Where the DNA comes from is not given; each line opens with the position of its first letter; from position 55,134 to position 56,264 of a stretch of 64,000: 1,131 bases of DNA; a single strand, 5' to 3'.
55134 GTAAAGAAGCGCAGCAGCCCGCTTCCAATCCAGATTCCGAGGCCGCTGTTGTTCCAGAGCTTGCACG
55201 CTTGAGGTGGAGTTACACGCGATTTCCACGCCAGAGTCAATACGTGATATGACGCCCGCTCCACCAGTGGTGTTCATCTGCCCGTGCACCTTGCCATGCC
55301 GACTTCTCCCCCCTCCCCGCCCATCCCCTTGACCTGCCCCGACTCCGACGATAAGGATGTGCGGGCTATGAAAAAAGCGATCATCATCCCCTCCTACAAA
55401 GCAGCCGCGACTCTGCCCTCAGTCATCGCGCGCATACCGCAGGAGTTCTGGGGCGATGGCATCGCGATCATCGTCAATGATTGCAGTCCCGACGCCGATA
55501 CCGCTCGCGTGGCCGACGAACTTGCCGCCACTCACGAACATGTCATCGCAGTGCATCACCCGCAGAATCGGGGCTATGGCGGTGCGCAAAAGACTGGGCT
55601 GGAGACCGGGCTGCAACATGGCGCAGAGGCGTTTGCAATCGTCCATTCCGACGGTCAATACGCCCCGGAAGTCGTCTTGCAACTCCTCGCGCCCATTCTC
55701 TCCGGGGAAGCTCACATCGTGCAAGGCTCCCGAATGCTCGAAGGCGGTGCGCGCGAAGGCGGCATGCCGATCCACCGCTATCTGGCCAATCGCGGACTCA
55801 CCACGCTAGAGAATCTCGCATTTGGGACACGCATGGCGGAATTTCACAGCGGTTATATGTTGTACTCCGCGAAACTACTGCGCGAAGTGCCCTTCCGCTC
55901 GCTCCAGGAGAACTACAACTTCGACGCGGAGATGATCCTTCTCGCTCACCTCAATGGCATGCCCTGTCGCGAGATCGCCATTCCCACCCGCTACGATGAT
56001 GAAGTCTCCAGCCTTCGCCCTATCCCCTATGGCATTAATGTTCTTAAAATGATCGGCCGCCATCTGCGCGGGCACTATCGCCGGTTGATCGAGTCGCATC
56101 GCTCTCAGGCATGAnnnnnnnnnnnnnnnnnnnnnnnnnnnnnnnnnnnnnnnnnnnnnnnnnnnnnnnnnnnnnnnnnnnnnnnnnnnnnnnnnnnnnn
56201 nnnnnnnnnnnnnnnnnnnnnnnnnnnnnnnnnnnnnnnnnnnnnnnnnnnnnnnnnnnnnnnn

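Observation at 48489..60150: lnt + GT2 polyprenol-P-sugar synthase + three GT-C paralogs: candidate envelope protein/lipoprotein glycosylation system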

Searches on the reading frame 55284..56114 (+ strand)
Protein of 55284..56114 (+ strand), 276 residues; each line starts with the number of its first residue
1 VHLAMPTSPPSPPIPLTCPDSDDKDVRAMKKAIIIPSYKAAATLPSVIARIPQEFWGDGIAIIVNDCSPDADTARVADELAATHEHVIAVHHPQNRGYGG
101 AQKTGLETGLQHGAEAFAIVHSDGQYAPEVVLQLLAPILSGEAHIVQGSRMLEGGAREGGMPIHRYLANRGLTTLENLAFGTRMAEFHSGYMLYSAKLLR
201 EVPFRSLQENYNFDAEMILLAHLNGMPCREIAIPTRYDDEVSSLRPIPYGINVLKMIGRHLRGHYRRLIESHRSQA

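Call 3: search_protein_families(library=pfam, proteins=[window:55284-56114:+], max_evalue=0.01)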
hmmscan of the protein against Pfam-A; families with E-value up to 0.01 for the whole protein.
window:55284-56114:+ (276 aa): 2 families
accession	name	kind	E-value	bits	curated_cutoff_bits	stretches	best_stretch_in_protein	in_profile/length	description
PF00535.33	Glycos_transf_2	-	2.8e-18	66.9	23.3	1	33-201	2-166/168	Glycosyl transferase family 2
PF13641.12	Glyco_tranf_2_3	-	2.7e-06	28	27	1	32-154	4-127/230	Glycosyltransferase like family 2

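Call 4: search_protein_families(library=ncbifam, proteins=[window:55284-56114:+], max_evalue=0.01)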
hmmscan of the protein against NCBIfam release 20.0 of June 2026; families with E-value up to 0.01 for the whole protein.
window:55284-56114:+ (276 aa): 12 families
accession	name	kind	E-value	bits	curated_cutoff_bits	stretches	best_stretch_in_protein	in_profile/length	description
NF058614.1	PPMAGASynPpgS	equivalog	4.4e-13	49.2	370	1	33-198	4-161/226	polyprenyl-phospho-N-acetylgalactosaminyl synthase PpgS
TIGR04182.1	glyco_TIGR04182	equivalog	2.9e-12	46.6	325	1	32-259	3-216/293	S-layer glycoprotein N-glycosyltransferase AglJ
NF041391.1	DPhHxTase_Halo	equivalog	3.5e-10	39.2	375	1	37-257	3-205/213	dolichyl-phosphate hexose transferase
TIGR03937.1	PgaC_IcaA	equivalog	4.8e-07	29.1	422.3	1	30-108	46-123/407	poly-beta-1,6-N-acetyl-D-glucosamine synthase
NF007482.0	PRK10073.1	equivalog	1.8e-06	27.2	423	1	30-136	7-108/334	glycosyltransferase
NF047683.1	TeichurnBiosyTuaG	equivalog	1.3e-05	25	400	1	32-130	9-103/252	teichuronic acid biosynthesis protein TuaG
NF007986.1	PRK10714.1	equivalog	0.00078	18.5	529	1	30-137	7-114/316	undecaprenyl-phosphate 4-deoxy-4-formamido-L-arabinose transferase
NF041865.1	EpsU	equivalog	0.00093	18.3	700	1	29-148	39-156/394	exopolysaccharide biosynthesis GT2 family glycosyltransferase EpsU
TIGR04283.1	glyco_like_mftF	equivalog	0.0023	17.5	182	1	32-136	2-94/221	TIGR04283 family arsenosugar biosynthesis glycosyltransferase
TIGR01556.1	rhamnosyltran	subfamily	0.005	16.1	200.55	1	60-142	22-101/281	rhamnosyltransferase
NF050050.1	ProtGlycPglI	equivalog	0.0052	16.2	500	0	31-147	4-117/306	GalNAc(5)-diNAcBac-PP-undecaprenol beta-1,3-glucosyltransferase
TIGR03469.1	HpnB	hypoth_equivalog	0.0062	15.6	379.25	1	32-146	47-168/386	hopene-associated glycosyltransferase HpnB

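Call 11: search_solved_structures(query=window:55284-56114:+, max_evalue=0.01)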
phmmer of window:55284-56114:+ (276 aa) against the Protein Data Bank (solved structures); distinct sequences matched with E-value up to 0.01: 2.
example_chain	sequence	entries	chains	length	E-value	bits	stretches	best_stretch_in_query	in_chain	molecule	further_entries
5mlz_A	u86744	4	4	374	1.6e-10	43.9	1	27-179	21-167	Dolichol monophosphate mannose synthase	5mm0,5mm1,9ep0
3bcv_A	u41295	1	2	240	0.004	19.6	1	30-110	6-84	Putative glycosyltransferase protein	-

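Call 28: find_homologous_proteins(query=window:55284-56114:+, max_evalue=1e-10)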
Query window:55284-56114:+ (276 aa): 1527 proteins with E <= 1e-10 among 2885 candidates; the best 120 are listed.
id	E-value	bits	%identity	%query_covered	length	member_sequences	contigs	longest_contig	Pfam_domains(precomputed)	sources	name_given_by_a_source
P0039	2.7e-162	556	100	90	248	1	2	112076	PF13641.13,PF00535.33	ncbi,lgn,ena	-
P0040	5.7e-129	447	82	89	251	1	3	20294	PF13641.13,PF00535.33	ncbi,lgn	-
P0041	7.5e-121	420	76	89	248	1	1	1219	PF00535.33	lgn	-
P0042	8.9e-120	417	74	91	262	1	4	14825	PF13641.13,PF00535.33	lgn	-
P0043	5.5e-116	405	71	93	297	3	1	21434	PF13641.13,PF00535.33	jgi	jgi:glycosyltransferase involved in cell wall biosynthesis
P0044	1.8e-115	403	75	89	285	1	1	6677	PF13641.13,PF00535.33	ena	-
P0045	1.9e-114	399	73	90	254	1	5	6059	PF13641.13,PF00535.33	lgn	-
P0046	5.4e-114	398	73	89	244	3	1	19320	PF13641.13,PF00535.33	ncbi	-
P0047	1.9e-113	396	73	89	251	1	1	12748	PF00535.33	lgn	-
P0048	4.1e-113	395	74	88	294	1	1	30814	PF13641.13,PF00535.33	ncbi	-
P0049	2.3e-112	393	72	89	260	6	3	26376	PF00535.33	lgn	-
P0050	9.5e-110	384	70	88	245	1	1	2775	PF13641.13,PF00535.33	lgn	-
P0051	1.6e-109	383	69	89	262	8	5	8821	PF13641.13,PF00535.33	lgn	-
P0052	2.2e-109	383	70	88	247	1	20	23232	PF13641.13,PF00535.33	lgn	-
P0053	3.3e-109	382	70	88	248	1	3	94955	PF13641.13,PF00535.33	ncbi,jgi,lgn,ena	jgi:Glycosyltransferases involved in cell wall biogenesis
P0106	1.6e-103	364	68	88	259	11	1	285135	PF13641.13,PF00535.33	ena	-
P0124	1.1e-101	358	65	89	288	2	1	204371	PF13641.13,PF00535.33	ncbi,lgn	-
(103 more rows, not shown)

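Call 29: find_encoding_contigs(protein=P0039, flank=10000, max_places=3)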
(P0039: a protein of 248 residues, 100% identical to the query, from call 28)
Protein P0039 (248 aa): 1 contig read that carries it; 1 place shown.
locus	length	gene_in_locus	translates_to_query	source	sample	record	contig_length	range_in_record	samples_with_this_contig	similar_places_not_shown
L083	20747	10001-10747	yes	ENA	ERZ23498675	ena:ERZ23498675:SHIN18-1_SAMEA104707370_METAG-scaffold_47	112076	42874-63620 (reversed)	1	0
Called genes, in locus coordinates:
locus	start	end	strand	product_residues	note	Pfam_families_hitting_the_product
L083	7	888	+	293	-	-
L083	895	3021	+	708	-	PF05226:CHASE2, PF00211:Guanylate_cyc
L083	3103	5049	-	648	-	PF13231:PMT_2 (weak)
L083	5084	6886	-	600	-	PF20154:LNT_N, PF00795:CN_hydrolase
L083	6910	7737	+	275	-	-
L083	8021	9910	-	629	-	PF00324:AA_permease (faint), PF00582:Usp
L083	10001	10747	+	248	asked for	PF00535:Glycos_transf_2, PF13641:Glyco_tranf_2_3 (weak)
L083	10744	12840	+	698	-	-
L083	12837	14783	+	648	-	-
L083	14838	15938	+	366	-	PF00180:Iso_dh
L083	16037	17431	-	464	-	PF13439:Glyco_transf_4, PF13579:Glyco_trans_4_4 (faint)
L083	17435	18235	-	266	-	-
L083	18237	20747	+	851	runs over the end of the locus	PF05050:Methyltransf_21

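Call 30: find_encoding_contigs(protein=P0124, flank=10000, max_places=2)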
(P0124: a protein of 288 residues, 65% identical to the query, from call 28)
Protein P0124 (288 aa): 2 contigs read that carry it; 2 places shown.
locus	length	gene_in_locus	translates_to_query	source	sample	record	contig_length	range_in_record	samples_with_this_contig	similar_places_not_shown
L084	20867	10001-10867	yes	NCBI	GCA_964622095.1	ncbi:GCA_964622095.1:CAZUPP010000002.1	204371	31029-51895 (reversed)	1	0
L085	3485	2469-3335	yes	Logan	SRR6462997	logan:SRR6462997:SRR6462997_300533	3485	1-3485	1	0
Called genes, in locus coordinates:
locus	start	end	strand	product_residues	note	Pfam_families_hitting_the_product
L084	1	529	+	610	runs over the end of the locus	PF01451:LMWPc, PF00464:SHMT, PF00155:Aminotran_1_2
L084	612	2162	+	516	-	PF00479:G6PD_N, PF02781:G6PD_C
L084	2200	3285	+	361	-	PF10128:OpcA_G6PD_assem, PF20171:OpcA_G6PD_C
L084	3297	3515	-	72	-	PF02597:ThiS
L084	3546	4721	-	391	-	PF04055:Radical_SAM, PF06968:BATS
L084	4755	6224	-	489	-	PF01011:PQQ (faint), PF13570:Beta-prop_ACSF4 (faint), PF23727:Beta-prop_FAM234A_B (faint), PF13360:PQQ_2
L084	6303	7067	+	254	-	-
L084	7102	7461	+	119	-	-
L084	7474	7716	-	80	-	PF11625:DUF3253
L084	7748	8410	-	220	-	-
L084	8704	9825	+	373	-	PF14237:GYF_2, PF06271:RDD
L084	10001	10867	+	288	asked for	PF00535:Glycos_transf_2, PF13641:Glyco_tranf_2_3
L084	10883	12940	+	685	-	PF13231:PMT_2 (weak)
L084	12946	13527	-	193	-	PF02834:LigT_PEase, PF10469:AKAP7_NLS, PF13563:2_5_RNA_ligase2, PF02834:LigT_PEase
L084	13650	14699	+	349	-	PF01904:DUF72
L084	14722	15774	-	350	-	-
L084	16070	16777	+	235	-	-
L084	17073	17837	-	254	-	PF19220:Rod_CreS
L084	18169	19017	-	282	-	PF01551:Peptidase_M23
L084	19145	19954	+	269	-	PF00459:Inositol_P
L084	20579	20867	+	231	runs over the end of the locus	-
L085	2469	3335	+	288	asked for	PF00535:Glycos_transf_2, PF13641:Glyco_tranf_2_3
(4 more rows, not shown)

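Call 31: find_encoding_contigs(protein=P0106, flank=10000, max_places=2)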
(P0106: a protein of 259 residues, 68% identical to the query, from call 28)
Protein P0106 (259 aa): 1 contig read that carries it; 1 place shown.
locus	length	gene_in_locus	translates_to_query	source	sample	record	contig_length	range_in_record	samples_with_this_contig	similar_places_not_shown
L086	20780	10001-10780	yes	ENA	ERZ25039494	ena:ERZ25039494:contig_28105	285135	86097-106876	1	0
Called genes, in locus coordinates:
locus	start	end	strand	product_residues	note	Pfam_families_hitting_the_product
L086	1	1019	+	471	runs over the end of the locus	PF02685:Glucokinase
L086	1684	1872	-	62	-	-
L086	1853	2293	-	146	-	-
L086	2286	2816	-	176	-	-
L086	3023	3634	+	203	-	PF01844:HNH, PF14279:HNH_5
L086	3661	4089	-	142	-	PF00498:FHA, PF16697:Yop-YscD_cpl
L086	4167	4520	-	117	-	PF00117:GATase, PF07722:Peptidase_C26 (faint)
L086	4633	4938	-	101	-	-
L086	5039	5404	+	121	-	-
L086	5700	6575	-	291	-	PF17759:tRNA_synthFbeta, PF03147:FDX-ACB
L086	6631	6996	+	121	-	-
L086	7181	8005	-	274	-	PF01588:tRNA_bind, PF03483:B3_4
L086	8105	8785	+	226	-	-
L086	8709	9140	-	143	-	PF02912:Phe_tRNA-synt_N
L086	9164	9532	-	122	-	PF00453:Ribosomal_L20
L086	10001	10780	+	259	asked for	PF00535:Glycos_transf_2, PF13641:Glyco_tranf_2_3 (weak)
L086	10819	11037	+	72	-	PF03435:Sacchrp_dh_NADP (weak), PF01073:3Beta_HSD (weak)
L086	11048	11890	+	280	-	PF01370:Epimerase, PF16363:GDP_Man_Dehyd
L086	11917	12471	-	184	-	-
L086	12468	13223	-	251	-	PF14622:Ribonucleas_3_3, PF00636:Ribonuclease_3, PF00035:dsrm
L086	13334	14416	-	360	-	PF00266:Aminotran_5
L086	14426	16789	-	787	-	PF07719:TPR_2 (faint), PF09976:TPR_21 (faint), PF13174:TPR_6 (faint), PF13428:TPR_14 (faint), PF13432:TPR_16 (faint), PF13525:YfiO (faint), PF14559:TPR_19 (faint), PF00515:TPR_1 (faint)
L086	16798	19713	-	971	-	PF00005:ABC_tran (faint), PF02463:SMC_N (faint), PF03193:RsgA_GTPase (faint), PF13191:AAA_16 (faint), PF13476:AAA_23 (faint), PF13555:AAA_29 (faint), PF17760:UvrA_inter, PF17755:UvrA_DNA-bind, +2 more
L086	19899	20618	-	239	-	PF03848:TehB (weak), PF01209:Ubie_methyltran, PF03141:Methyltransf_29, PF13489:Methyltransf_23, PF13847:Methyltransf_31, PF08241:Methyltransf_11, PF08242:Methyltransf_12, PF13649:Methyltransf_25, +1 more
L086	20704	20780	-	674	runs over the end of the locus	PF13231:PMT_2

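Call 34: find_related_loci(query=A3, collection=metagenome_contigs, flank=6000)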
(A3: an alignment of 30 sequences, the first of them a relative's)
Query A3 (248 aa) in metagenome_contigs; peptide patterns used: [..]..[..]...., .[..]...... (x = any residue, [..] = any of these).
199 stretches matched a pattern; 92 encode a relative of the query (tblastn E <= 1e-3); the best 80 are kept; 80 distinct loci.
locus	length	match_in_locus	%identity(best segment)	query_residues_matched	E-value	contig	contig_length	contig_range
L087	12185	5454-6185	73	1-245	4e-120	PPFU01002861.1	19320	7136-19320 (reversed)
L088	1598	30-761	71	1-245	1e-125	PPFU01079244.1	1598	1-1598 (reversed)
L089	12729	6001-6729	70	1-244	4e-115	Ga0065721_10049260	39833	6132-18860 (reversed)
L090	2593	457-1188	69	1-245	4e-119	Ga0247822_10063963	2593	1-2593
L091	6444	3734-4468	70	1-246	4e-112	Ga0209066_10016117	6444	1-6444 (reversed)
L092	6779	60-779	69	1-241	9e-112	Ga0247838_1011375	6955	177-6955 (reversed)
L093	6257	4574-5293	69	1-241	9e-112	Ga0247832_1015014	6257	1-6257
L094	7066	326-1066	69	1-248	1e-111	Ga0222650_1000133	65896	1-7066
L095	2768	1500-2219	69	1-241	2e-115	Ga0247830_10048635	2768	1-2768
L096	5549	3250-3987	68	1-247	2e-111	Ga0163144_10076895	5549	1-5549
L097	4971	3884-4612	69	1-244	1e-111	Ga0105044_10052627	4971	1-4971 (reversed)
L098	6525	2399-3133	67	1-246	5e-111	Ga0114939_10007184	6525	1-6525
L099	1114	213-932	70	1-241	4e-121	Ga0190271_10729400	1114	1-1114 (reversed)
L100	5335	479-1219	68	1-248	6e-111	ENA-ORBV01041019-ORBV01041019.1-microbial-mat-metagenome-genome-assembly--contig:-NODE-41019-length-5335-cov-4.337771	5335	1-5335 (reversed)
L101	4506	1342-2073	68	1-245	4e-111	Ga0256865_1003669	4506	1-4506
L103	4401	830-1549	69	1-241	4e-111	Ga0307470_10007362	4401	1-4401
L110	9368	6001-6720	69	1-241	3e-109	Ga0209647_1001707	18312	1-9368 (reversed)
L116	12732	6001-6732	67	4-248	8e-106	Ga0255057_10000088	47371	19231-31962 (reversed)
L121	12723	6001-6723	65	2-242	4e-104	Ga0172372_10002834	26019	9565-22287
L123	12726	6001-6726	65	4-245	1e-103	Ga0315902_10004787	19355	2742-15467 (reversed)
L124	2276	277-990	64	4-241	2e-107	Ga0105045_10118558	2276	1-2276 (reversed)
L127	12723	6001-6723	63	4-244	3e-101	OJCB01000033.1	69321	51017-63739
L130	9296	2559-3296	65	1-246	7e-99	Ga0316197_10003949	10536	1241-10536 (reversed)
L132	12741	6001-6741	62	1-244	2e-96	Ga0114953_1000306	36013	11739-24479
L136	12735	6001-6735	60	1-244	3e-91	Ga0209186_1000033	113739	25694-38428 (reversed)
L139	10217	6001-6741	54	1-246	2e-90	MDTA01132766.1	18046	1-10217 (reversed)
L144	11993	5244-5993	53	1-247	2e-84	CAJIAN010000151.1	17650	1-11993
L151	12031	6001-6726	45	5-246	1e-68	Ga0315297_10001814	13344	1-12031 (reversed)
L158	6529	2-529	56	72-246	2e-63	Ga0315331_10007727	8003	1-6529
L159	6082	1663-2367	45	5-239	1e-63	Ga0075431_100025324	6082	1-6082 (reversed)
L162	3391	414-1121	45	5-240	1e-61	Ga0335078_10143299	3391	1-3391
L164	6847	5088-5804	47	5-244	4e-60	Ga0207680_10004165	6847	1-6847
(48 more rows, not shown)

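Call 37: search_protein_families(library=pfam, proteins=[L101:2157-3227:+, L158:2537-3622:+, L158:3619-5235:+, L158:5238-6529:+, L124:975-2135:-, L103:2742-3296:-, L094:2749-3504:-, L116:6747-8078:+, L116:8091-9935:+, L151:4623-5750:+], max_evalue=0.001)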
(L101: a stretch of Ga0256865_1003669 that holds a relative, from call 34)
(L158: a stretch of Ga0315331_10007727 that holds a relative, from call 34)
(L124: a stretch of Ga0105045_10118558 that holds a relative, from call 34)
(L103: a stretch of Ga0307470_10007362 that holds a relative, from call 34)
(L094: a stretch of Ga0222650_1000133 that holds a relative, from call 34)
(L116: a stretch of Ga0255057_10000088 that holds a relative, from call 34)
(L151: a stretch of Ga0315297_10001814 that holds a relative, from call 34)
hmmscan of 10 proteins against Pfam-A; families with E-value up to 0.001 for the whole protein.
L101:2157-3227:+ (356 aa): 8 families
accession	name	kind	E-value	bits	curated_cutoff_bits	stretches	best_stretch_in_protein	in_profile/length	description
PF01370.27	Epimerase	-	5.2e-38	131.2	20.9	1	3-262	1-240/240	NAD dependent epimerase/dehydratase family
PF16363.11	GDP_Man_Dehyd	-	1e-19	71.6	27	1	4-337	1-329/332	GDP-mannose 4,6 dehydratase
PF03435.24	Sacchrp_dh_NADP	-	2.6e-09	37.9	25.1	1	3-75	1-76/129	Saccharopine dehydrogenase NADP binding domain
PF01073.25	3Beta_HSD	-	1.3e-07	31.3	22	1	5-123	2-122/280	3-beta hydroxysteroid dehydrogenase/isomerase family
PF04321.23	RmlD_sub_bind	-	3.1e-07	30.2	27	1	1-138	1-122/287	RmlD substrate binding domain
PF07993.18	NAD_binding_4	-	4.1e-06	26.6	20.1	1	58-229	79-240/258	Male sterility protein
PF13460.12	NAD_binding_10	-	2.8e-05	24.5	27.2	1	7-187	1-144/184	NAD(P)H-binding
PF02719.21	Polysacc_synt_2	-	0.00097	18.8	20.2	0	3-117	1-128/293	Polysaccharide biosynthesis protein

L158:2537-3622:+ (361 aa): 4 families
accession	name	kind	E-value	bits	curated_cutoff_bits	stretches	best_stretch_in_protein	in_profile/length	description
PF00005.33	ABC_tran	-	3e-37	128.7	25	1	19-161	1-136/137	ABC transporter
PF08402.16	TOBE_2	-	2.7e-05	24.6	21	1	281-352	1-72/76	TOBE domain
PF13304.12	AAA_21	-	8e-05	23.3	27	0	109-193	220-299/304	AAA domain, putative AbiEii toxin, Type IV TA system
PF13481.12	AAA_25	-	0.00093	19.3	27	0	26-67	30-68/195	AAA domain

L158:3619-5235:+ (538 aa): 4 families
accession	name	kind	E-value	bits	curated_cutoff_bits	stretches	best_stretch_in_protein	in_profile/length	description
PF13531.11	SBP_bac_11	-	6.2e-14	52.7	25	1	224-387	90-222/227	Bacterial extracellular solute-binding protein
PF13343.11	SBP_bac_6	-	8e-14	52.1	24.6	1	194-405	50-229/245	Bacterial extracellular solute-binding protein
PF13416.11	SBP_bac_8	-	6.2e-12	46.3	27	1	155-388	47-254/279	Bacterial extracellular solute-binding protein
PF01547.30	SBP_bac_1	-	1.2e-06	29.2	26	1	317-384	229-307/307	Bacterial extracellular solute-binding protein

L158:5238-6529:+ (430 aa): 1 family
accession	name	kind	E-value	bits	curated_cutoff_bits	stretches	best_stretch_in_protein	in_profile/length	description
PF00528.27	BPD_transp_1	-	2.3e-15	57.2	26.4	1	77-268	3-178/184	Binding-protein-dependent transport system inner membrane component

L124:975-2135:- (386 aa): 0 families

L103:2742-3296:- (184 aa): 0 families

L094:2749-3504:- (251 aa): 3 families
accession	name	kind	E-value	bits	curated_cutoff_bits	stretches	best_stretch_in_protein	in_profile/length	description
PF14622.11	Ribonucleas_3_3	-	2.6e-32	112.1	35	1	30-153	4-123/128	Ribonuclease-III-like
PF00636.31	Ribonuclease_3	-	5.4e-22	78.9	27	1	52-142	1-102/102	Ribonuclease III domain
PF00035.32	dsrm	-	2.8e-14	53.9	23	1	170-235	1-65/66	Double-stranded RNA binding motif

L116:6747-8078:+ (443 aa): 0 families

L116:8091-9935:+ (614 aa): 3 families
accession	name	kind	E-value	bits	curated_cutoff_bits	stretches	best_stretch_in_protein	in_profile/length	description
PF00733.27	Asn_synthase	-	1.7e-79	268.5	21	1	240-581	2-353/354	Asparagine synthase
PF13537.11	GATase_7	-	4.8e-45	153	25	1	46-163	2-122/123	Glutamine amidotransferase domain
PF13522.11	GATase_6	-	6.3e-37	126.9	27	1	30-158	1-130/130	Glutamine amidotransferase domain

L151:4623-5750:+ (375 aa): 7 families
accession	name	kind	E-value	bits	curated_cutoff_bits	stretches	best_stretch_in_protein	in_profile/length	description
PF01370.27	Epimerase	-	7e-41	140.6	20.9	1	6-265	4-240/240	NAD dependent epimerase/dehydratase family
PF16363.11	GDP_Man_Dehyd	-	3.2e-28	99.6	27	1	7-342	4-331/332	GDP-mannose 4,6 dehydratase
PF01073.25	3Beta_HSD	-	1.1e-08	34.9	22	1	6-123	3-123/280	3-beta hydroxysteroid dehydrogenase/isomerase family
PF13460.12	NAD_binding_10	-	2.8e-07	31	27.2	1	7-190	1-144/184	NAD(P)H-binding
PF07993.18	NAD_binding_4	-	1.7e-06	27.9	20.1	1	39-211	53-219/258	Male sterility protein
PF04321.23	RmlD_sub_bind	-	3e-06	26.9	27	1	1-121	1-106/287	RmlD substrate binding domain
PF03435.24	Sacchrp_dh_NADP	-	2.2e-05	25.2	25.1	1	3-77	1-79/129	Saccharopine dehydrogenase NADP binding domain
